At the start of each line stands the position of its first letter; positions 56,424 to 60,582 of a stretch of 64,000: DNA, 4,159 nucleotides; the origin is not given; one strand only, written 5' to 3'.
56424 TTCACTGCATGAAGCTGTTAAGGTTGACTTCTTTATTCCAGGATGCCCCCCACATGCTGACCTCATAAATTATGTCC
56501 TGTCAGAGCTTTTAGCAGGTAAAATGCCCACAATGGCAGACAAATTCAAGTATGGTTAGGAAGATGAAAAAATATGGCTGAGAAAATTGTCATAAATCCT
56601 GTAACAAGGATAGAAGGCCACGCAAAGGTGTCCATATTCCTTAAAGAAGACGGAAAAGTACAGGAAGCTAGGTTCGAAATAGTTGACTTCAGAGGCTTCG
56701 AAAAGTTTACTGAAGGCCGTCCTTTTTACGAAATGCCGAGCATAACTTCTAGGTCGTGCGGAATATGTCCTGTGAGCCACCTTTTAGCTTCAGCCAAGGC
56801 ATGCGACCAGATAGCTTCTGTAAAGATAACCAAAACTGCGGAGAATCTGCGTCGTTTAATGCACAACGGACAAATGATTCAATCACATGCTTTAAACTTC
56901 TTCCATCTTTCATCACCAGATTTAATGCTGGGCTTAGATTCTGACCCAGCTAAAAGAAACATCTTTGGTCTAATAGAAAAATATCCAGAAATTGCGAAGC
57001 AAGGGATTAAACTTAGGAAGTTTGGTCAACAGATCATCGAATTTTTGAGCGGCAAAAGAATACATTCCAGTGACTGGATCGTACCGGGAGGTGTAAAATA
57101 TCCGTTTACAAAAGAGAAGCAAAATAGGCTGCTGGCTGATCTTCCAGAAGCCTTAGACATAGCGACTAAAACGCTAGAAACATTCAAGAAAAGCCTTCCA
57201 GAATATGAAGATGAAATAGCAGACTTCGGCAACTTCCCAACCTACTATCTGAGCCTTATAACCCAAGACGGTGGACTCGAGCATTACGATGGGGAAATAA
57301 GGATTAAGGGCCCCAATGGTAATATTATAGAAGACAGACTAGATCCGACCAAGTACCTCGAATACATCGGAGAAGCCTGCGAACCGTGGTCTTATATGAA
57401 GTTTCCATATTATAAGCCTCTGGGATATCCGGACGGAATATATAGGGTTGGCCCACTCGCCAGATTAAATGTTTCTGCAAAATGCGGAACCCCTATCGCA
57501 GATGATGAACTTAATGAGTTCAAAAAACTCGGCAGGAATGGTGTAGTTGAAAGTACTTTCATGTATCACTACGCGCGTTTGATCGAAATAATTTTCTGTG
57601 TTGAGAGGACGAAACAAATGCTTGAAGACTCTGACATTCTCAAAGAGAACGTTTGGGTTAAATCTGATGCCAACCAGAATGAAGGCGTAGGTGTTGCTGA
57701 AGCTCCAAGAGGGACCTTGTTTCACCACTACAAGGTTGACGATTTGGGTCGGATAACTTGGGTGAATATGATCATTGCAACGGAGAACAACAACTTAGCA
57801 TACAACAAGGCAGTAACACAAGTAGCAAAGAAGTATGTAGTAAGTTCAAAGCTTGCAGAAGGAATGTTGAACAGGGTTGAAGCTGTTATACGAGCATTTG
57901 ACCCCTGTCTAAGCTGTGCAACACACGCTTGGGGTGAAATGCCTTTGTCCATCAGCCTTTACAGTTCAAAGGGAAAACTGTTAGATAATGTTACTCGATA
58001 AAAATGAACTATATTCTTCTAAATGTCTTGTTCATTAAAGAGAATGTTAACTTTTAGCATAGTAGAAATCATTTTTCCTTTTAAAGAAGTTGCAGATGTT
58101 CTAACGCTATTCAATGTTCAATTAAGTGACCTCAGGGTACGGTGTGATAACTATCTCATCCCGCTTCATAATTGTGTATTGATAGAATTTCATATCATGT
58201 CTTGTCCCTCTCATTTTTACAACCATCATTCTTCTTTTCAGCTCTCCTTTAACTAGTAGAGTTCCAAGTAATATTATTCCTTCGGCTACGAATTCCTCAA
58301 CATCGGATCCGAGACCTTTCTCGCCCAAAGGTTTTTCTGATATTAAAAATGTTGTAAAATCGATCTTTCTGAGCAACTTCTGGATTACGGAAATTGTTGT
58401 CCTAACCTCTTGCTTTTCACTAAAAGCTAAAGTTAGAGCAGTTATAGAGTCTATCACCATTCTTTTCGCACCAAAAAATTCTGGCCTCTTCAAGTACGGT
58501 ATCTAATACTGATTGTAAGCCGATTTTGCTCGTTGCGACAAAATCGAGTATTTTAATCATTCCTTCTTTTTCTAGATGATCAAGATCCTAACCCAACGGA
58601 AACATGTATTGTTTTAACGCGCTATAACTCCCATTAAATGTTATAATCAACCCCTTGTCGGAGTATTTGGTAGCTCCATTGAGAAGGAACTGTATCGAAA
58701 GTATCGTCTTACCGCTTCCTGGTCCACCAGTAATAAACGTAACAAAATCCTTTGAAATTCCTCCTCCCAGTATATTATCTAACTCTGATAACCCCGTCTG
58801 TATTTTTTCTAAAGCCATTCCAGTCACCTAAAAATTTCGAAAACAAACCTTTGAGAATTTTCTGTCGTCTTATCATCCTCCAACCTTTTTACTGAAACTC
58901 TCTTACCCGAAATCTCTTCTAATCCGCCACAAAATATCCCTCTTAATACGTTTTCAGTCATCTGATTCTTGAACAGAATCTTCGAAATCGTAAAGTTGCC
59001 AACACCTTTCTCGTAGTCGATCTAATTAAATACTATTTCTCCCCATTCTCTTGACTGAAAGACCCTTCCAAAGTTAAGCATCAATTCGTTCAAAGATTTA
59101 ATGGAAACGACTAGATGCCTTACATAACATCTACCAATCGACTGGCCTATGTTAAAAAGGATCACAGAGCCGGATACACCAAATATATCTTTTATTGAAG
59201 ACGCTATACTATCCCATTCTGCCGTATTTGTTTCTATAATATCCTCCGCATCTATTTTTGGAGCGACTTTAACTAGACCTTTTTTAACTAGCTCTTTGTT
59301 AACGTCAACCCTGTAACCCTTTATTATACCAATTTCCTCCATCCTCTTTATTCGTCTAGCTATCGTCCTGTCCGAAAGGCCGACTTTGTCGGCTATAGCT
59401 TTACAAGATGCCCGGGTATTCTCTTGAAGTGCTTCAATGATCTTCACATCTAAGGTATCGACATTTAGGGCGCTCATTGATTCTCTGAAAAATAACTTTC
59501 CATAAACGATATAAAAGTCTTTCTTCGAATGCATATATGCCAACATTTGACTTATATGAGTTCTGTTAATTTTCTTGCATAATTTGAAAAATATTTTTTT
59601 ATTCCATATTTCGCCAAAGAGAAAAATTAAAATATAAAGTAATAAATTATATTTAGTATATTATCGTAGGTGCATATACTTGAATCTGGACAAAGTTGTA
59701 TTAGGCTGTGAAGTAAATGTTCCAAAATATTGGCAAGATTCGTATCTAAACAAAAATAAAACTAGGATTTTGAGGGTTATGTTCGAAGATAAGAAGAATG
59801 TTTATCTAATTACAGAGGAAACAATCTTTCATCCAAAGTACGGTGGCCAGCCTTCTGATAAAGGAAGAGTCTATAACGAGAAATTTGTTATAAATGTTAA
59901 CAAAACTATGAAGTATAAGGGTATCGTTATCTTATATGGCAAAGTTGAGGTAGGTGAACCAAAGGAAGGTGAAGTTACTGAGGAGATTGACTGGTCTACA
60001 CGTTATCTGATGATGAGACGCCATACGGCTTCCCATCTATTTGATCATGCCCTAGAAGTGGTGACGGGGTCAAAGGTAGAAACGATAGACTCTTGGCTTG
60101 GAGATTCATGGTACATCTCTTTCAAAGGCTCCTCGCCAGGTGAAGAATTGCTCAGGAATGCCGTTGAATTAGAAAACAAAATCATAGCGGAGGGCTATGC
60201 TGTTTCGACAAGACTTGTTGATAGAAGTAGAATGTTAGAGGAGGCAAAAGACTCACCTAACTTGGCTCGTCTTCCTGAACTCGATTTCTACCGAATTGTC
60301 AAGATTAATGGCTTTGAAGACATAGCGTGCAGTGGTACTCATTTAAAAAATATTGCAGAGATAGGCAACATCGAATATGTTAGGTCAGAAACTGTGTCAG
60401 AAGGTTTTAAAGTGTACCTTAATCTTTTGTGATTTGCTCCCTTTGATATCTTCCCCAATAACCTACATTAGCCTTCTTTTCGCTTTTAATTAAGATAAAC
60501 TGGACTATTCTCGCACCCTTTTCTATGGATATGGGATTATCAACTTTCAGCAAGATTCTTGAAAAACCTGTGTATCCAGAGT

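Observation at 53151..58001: Complete HoxEFUYH-like (group 3d-type) bidirectional [NiFe] hydrogenase in an archaeal genomic context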

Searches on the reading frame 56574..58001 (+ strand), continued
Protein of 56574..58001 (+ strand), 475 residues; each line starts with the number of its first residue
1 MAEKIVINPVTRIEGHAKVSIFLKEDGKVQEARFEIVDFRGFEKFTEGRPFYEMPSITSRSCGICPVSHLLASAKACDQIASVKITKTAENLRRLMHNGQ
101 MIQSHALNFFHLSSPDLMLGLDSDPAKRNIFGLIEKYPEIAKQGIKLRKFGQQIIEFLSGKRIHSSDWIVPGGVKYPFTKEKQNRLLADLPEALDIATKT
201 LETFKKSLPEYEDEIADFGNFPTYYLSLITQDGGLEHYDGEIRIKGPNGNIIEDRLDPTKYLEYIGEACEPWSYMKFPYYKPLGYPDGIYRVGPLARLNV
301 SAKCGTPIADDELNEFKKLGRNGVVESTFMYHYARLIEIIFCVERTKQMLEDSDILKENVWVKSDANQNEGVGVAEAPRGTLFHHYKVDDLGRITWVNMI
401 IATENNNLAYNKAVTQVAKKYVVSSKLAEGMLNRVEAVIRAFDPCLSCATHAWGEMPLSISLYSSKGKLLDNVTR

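Call 46: find_related_loci(query=window:56574-58001:+, collection=genome_contigs, flank=10000)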
Query window:56574-58001:+ (475 aa) in genome_contigs; peptide patterns used: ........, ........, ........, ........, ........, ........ (x = any residue, [..] = any of these).
492 stretches matched a pattern; 426 encode a relative of the query (tblastn E <= 1e-3); the best 80 are kept; 80 distinct loci.
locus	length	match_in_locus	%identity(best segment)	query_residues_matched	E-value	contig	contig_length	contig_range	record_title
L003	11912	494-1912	73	3-475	0e+0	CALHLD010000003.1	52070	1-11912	MAG: uncultured archaeon isolate S1_Bin_METABAT__236_1 genome assembly, contig: c_000001502982, whole genome shotgun seq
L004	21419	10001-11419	73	3-475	0e+0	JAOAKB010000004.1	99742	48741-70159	MAG: Nitrososphaeria archaeon isolate SKW303 NODE_4_length_99742_cov_8.145588, whole genome shotgun sequence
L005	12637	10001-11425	69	1-475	0e+0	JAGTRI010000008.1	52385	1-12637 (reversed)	MAG: Candidatus Bathyarchaeota archaeon isolate JZ-2_2_bin_4.4 JZ-2_2_bin_4.4_NODE_8, whole genome shotgun sequence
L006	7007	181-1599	72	3-475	0e+0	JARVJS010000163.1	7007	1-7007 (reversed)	MAG: Nitrososphaeria archaeon isolate DRTY7.bin_36 NODE_1216_length_7007_cov_8.90284, whole genome shotgun sequence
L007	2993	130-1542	69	5-475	0e+0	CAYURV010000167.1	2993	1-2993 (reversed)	MAG TPA_asm: uncultured Candidatus Bathyarchaeia archaeon isolate binchicken_co318_131 genome assembly, contig: NODE_492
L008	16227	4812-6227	70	3-474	0e+0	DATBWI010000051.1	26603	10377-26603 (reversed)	MAG TPA_asm: Candidatus Bathyarchaeia archaeon isolate SMAG_U7537 k141_1958847, whole genome shotgun sequence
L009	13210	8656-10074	70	3-475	0e+0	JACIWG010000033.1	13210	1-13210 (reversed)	MAG: Nitrososphaeria archaeon isolate MAG-19 Nitrososphaeria_E3_bin12_Scaffold_33, whole genome shotgun sequence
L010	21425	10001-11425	71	1-475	0e+0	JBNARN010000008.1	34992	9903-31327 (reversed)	MAG: Candidatus Bathyarchaeales archaeon isolate Kamch4316-2DMB-16 bin3.fa-8, whole genome shotgun sequence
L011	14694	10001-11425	69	1-475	0e+0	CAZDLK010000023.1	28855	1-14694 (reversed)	MAG TPA_asm: uncultured Candidatus Bathyarchaeia archaeon isolate binchicken_co27_437 genome assembly, contig: NODE_2785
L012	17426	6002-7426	70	1-475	0e+0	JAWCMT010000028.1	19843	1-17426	MAG: Candidatus Bathyarchaeia archaeon isolate JZ-2_201705_bins_71 JZ-2_201705_bins_71_scaffold_28, whole genome shotgun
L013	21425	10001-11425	71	1-475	0e+0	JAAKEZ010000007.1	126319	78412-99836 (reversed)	Candidatus Bathyarchaeota archaeon A05DMB-2 NODE_111_length_126319_cov_10.318808, whole genome shotgun sequence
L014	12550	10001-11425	69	1-475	0e+0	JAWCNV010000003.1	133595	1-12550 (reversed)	MAG: Thermoproteota archaeon isolate JZ-2_201709_bins_51 JZ-2_201709_bins_51_scaffold_3, whole genome shotgun sequence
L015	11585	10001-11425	71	1-475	0e+0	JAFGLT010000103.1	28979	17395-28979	MAG: Candidatus Bathyarchaeota archaeon isolate Zod_Metabat.411 k87_9368243, whole genome shotgun sequence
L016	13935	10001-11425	68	1-475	0e+0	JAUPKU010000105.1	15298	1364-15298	MAG: Thermoproteota archaeon isolate erpe_2018_pw_0hr_WHONDRS-PP48-000085_B_bin.57 scaffold_818262, whole genome shotgun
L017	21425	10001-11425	70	1-475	0e+0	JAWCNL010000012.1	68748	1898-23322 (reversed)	MAG: Candidatus Bathyarchaeia archaeon isolate JZ-2_201709_bins_168 JZ-2_201709_bins_168_scaffold_12, whole genome shotg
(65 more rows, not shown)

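Call 71: find_encoding_contigs(protein=window:56574-58001:+, flank=10000, max_places=5)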
Protein window:56574-58001:+ (475 aa): 4 contigs read that carry it; 3 places shown.
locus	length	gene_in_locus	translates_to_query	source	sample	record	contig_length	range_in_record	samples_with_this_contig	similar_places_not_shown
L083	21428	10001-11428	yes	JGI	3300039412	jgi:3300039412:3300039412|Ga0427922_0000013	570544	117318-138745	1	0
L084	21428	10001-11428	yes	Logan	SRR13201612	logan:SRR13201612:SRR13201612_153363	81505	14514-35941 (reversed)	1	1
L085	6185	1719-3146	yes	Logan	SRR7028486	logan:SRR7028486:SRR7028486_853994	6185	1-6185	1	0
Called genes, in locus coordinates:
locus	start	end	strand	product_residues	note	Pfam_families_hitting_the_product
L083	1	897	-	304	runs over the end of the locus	PF01946:Thi4 (weak), PF03486:HI0933_like (faint), PF07992:Pyr_redox_2, PF00890:FAD_binding_2 (faint), PF01134:GIDA (faint), PF12831:FAD_oxidored (weak), PF13738:Pyr_redox_3, PF00070:Pyr_redox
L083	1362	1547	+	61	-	-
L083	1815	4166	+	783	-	PF00082:Peptidase_S8, PF02225:PA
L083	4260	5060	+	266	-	PF00459:Inositol_P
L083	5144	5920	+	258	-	PF03328:HpcH_HpaI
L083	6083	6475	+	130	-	-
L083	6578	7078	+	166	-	PF01257:2Fe-2S_thioredx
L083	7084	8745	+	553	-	PF01257:2Fe-2S_thioredx, PF01512:Complex1_51K, PF10531:SLBB (weak), PF10589:NADH_4Fe-4S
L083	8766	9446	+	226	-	PF00111:Fer2 (weak), PF13510:Fer2_4, PF12838:Fer4_7 (faint), PF13187:Fer4_9 (faint), PF10588:NADH-G_4Fe-4S_3, PF22117:Fer4_Nqo3, PF13183:Fer4_8 (weak), PF14697:Fer4_21 (weak), +1 more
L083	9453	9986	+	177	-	PF01058:Oxidored_q6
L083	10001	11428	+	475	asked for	PF27537:HoxH, PF00374:NiFeSe_Hases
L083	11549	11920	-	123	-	PF06745:ATPase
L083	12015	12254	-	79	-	PF06745:ATPase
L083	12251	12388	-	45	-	-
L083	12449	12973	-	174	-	PF13404:HTH_AsnC-type, PF13412:HTH_24, PF08279:HTH_11 (weak), PF12840:HTH_20 (faint), PF13518:HTH_28 (weak)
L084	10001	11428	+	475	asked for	PF27537:HoxH, PF00374:NiFeSe_Hases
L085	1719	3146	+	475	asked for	PF27537:HoxH, PF00374:NiFeSe_Hases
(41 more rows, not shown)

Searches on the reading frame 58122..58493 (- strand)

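Call 27: search_protein_families(library=pfam, proteins=[window:58122-58493:-], max_evalue=0.0001)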
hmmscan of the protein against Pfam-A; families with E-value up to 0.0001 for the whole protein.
window:58122-58493:- (123 aa): 1 family
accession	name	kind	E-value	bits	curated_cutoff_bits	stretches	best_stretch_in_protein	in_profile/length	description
PF06745.19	ATPase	-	2.4e-26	93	26.6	1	7-118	118-228/231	KaiC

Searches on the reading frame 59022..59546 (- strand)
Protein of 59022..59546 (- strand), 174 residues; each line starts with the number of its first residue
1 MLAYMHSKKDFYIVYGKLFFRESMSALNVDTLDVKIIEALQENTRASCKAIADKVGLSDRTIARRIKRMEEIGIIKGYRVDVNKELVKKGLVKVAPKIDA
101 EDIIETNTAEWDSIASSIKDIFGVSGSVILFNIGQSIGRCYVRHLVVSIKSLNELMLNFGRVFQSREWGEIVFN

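Call 27: search_protein_families(library=pfam, proteins=[window:59022-59546:-], max_evalue=0.0001)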
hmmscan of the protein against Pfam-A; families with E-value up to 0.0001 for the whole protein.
window:59022-59546:- (174 aa): 6 families
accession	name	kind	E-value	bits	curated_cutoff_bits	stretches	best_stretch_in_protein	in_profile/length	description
PF13404.12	HTH_AsnC-type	-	4.9e-15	55.5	27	1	30-70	2-42/42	AsnC-type helix-turn-helix domain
PF13412.12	HTH_24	-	1.1e-14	54.1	21.9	1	30-76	2-48/48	Winged helix-turn-helix DNA-binding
PF08279.18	HTH_11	-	5.5e-07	29.8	25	1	35-78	4-44/55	HTH domain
PF12840.13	HTH_20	-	1.3e-05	25.5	27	1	36-76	9-49/51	Helix-turn-helix domain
PF13518.12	HTH_28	-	1.8e-05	25.2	25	1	35-74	4-41/52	Helix-turn-helix domain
PF13384.12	HTH_23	-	3.3e-05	24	24.6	1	35-73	9-45/50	Homeodomain-like domain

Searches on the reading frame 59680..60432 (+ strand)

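Call 27: search_protein_families(library=pfam, proteins=[window:59680-60432:+], max_evalue=0.0001)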
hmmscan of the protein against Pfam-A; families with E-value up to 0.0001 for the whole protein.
window:59680-60432:+ (250 aa): 2 families
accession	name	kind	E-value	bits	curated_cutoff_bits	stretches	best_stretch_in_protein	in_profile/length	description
PF01411.24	tRNA-synt_2c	-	3.4e-09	36.2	30.3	1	35-105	479-550/552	tRNA synthetases class II (A)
PF07973.19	tRNA_SAD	-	6.8e-06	26.4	24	1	205-242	2-39/44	Threonyl and Alanyl tRNA synthetase second additional domain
